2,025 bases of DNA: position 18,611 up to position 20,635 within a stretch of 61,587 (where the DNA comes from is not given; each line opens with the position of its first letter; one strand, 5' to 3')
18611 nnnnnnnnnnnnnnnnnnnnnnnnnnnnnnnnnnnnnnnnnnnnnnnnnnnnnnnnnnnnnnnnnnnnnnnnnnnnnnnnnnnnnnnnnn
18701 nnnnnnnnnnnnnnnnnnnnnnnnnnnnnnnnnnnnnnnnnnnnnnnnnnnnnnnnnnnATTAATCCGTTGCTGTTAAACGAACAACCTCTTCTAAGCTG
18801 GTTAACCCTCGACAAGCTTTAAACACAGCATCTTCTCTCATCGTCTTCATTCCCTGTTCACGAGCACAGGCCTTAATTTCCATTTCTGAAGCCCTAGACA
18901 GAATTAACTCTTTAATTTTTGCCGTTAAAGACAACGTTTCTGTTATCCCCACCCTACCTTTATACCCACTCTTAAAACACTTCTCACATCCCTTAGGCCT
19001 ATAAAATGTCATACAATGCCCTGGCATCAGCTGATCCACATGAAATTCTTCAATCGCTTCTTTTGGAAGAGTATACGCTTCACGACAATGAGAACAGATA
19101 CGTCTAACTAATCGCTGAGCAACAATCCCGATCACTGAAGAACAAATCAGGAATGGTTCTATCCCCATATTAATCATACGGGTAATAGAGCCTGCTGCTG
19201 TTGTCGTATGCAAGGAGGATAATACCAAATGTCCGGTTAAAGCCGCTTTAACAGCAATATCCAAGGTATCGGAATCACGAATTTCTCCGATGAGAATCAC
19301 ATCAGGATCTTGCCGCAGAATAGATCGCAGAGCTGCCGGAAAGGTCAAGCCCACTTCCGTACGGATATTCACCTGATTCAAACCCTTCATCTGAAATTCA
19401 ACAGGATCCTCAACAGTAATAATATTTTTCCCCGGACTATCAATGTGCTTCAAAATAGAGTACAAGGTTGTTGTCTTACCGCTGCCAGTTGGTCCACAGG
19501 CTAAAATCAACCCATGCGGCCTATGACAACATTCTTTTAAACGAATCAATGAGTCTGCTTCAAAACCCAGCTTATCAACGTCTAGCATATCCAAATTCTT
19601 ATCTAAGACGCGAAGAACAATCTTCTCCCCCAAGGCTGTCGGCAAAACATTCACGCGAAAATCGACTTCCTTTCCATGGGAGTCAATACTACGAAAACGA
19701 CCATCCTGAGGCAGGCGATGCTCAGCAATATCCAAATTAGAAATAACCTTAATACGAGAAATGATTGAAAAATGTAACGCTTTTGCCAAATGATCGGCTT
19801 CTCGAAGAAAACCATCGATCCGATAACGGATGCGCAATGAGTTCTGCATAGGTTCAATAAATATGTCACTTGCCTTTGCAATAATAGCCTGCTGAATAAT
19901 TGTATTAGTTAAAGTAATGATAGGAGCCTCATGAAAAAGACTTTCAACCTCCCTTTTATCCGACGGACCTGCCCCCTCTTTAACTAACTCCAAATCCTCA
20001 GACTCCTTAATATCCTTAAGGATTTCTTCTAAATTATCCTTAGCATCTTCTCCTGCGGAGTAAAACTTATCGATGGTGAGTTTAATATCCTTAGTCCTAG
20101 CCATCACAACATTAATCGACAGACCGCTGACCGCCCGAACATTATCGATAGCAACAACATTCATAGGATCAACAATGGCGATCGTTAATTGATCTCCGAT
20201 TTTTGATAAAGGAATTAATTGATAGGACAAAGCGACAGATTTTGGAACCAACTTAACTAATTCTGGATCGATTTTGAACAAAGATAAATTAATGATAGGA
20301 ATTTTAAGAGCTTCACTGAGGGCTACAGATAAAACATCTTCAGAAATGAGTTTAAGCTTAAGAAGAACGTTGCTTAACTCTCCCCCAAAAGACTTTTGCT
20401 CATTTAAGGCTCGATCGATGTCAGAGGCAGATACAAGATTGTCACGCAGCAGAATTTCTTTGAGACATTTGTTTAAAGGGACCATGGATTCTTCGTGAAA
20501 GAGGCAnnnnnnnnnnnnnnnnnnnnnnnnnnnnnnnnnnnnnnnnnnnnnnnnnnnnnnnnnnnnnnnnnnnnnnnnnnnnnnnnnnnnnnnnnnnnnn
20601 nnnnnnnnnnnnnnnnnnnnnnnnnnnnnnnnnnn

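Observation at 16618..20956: Two tandem PilB-type ATPases bracketed by two stand-alone MshEN-like domain proteins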

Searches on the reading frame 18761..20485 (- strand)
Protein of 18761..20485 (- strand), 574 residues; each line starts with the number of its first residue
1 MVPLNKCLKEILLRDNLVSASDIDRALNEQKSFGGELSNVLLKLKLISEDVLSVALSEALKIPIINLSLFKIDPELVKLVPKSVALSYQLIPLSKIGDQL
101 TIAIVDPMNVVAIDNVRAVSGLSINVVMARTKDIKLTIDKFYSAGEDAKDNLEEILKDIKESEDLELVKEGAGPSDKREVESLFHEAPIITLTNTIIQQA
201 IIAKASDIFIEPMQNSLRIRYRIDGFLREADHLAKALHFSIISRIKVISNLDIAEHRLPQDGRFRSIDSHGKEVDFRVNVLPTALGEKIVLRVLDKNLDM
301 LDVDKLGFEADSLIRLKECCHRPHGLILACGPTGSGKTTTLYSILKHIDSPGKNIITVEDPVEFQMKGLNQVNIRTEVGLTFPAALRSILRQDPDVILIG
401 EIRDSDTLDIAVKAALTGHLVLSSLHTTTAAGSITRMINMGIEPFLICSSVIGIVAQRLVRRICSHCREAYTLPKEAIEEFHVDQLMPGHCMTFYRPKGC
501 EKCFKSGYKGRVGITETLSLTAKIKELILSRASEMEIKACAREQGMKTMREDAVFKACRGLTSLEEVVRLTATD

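Call 3: search_protein_families(library=pfam, proteins=[window:18761-20485:-], max_evalue=0.01)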
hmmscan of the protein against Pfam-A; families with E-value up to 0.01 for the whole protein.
window:18761-20485:- (574 aa): 3 families
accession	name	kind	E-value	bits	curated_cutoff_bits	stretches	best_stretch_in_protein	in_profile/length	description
PF00437.27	T2SSE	-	4.6e-131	437.3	24.9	1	186-569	5-370/370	Type II/IV secretion system protein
PF05157.20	MshEN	-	1.4e-19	70.3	23.1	1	61-146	2-88/90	MshEN domain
PF13401.12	AAA_22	-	0.0024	18.6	27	1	323-369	4-50/130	AAA domain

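Call 4: search_protein_families(library=ncbifam, proteins=[window:18761-20485:-], max_evalue=0.01)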
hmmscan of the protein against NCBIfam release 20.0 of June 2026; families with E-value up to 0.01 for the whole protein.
window:18761-20485:- (574 aa): 21 families
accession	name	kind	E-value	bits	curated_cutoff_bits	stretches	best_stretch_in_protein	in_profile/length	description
TIGR02538.1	type_IV_pilB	equivalog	1.9e-185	617.7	675.65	1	8-571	2-562/564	type IV-A pilus assembly ATPase PilB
TIGR02533.1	type_II_gspE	equivalog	5.7e-170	566.1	630.25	1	80-571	4-486/486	type II secretion system ATPase GspE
NF053534.1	T4PilAsmATPsTfpB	equivalog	1.2e-132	443.3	850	1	43-571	59-582/584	type IV pilus assembly ATPase TfpB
NF007755.0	PRK10436.1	equivalog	2.8e-132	441.7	617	1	85-571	14-459/465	type II secretion system protein GspE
NF041000.1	ATPase_ComGA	equivalog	5.2e-73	245.3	300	1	195-461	2-266/267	competence type IV pilus ATPase ComGA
TIGR01420.1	pilT_fam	subfamily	9.3e-52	176.3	319.1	1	195-463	4-271/343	PilT/PilU family type 4a pilus ATPase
TIGR02525.1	plasmid_TraJ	equivalog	3.8e-28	98.5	368.3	1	274-440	100-272/372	plasmid transfer ATPase TraJ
TIGR02782.1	TrbB_P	equivalog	9.1e-18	64.6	304.55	1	326-438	138-253/303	P-type conjugative transfer ATPase TrbB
TIGR02524.1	dot_icm_DotB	equivalog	3e-17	62.9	463.3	1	324-439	134-258/358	Dot/Icm type IV secretion system ATPase DotB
NF008411.1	PRK11234.1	equivalog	9.3e-16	57.3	1170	1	6-164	482-643/723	cyclic di-3',5'-guanylate-activated glycosyltransferase NfrB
TIGR02788.1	VirB11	equivalog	1.7e-15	56.8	249.95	1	326-440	146-265/308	P-type DNA transfer ATPase VirB11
NF058587.1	archaellum_moto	equivalog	1.8e-15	56.7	550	1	327-439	278-395/527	archaellum flagellar ATPase motor FlaI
NF010469.0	PRK13894.1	subfamily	1.1e-14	54.5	508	1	322-437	147-264/320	conjugal transfer ATPase TrbB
NF010407.0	PRK13833.1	subfamily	2.2e-13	50.3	499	1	327-442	147-264/323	conjugal transfer protein TrbB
NF012033.0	PRK15489.1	equivalog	9.2e-11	40.6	537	1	6-146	491-631/703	glycosyl transferase family protein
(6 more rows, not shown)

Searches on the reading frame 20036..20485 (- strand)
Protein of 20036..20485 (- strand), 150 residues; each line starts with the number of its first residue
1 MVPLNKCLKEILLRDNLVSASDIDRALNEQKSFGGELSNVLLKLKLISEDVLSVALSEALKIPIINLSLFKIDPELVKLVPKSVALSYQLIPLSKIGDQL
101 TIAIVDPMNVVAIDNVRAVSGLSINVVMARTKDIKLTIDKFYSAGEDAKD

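Call 88: search_protein_families(library=ncbifam, alignment_id=A5, max_evalue=1e-9)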
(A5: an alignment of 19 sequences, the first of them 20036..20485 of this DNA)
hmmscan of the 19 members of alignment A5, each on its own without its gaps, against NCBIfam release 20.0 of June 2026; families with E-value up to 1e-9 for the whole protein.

A. member 1, window:20036-20485:- (150 aa): 4 families
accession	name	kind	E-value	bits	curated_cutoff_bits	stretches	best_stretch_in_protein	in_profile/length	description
TIGR02538.1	type_IV_pilB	equivalog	2.3e-21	76.1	675.65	1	8-146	2-140/564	type IV-A pilus assembly ATPase PilB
NF008411.1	PRK11234.1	equivalog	2.6e-15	55.9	1170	1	6-146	482-621/723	cyclic di-3',5'-guanylate-activated glycosyltransferase NfrB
NF012033.0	PRK15489.1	equivalog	7.4e-12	44.2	537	1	6-139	491-624/703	glycosyl transferase family protein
NF053729.1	c-di-GMP_motif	domain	5.7e-10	38.8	38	1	10-58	4-52/53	cyclic di-GMP-binding domain-containing protein, MshE-related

B. families by the number of members that match (of 19 scanned): 4 families
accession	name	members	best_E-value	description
TIGR02538.1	type_IV_pilB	19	3.1e-25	type IV-A pilus assembly ATPase PilB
NF012033.0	PRK15489.1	19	2.3e-16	glycosyl transferase family protein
NF008411.1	PRK11234.1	19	4.4e-16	cyclic di-3',5'-guanylate-activated glycosyltransferase NfrB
NF053729.1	c-di-GMP_motif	17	5.9e-14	cyclic di-GMP-binding domain-containing protein, MshE-related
